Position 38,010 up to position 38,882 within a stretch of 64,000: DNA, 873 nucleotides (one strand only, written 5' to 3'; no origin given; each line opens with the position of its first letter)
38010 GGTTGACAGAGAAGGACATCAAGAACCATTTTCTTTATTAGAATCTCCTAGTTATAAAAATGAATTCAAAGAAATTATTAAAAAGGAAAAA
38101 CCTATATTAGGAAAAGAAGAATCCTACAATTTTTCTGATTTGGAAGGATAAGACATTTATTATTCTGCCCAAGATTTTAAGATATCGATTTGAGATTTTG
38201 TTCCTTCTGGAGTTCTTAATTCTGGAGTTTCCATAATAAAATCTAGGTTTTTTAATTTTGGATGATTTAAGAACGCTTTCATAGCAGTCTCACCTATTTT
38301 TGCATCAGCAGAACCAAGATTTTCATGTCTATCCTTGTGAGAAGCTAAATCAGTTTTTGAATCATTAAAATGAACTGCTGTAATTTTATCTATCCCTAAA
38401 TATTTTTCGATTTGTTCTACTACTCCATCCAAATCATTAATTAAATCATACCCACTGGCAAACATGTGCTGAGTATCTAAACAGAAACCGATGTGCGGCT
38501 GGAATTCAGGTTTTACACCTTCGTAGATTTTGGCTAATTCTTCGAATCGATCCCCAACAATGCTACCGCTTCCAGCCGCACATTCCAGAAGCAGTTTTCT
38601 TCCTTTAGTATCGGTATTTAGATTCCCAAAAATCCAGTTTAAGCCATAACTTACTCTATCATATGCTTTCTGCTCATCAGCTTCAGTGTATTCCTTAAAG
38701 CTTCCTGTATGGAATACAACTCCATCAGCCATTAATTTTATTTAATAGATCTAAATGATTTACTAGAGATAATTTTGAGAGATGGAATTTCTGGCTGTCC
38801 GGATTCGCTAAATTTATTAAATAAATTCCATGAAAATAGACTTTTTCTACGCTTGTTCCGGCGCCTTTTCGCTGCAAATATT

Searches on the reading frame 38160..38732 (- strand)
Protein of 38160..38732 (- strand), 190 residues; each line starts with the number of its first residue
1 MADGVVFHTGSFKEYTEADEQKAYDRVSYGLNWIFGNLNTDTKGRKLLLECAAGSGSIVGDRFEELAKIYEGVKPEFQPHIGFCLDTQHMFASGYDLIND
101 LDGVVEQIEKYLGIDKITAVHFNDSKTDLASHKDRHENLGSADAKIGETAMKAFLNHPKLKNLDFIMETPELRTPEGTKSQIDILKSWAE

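Call 77: search_protein_families(library=pfam, proteins=[window:38160-38732:-], max_evalue=0.001)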
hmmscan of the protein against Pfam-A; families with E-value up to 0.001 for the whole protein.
window:38160-38732:- (190 aa): 1 family
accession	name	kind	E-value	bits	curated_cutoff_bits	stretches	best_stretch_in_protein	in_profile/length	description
PF01261.30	AP_endonuc_2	-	1.5e-26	94.1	31.1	1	5-187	85-248/249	Xylose isomerase-like TIM barrel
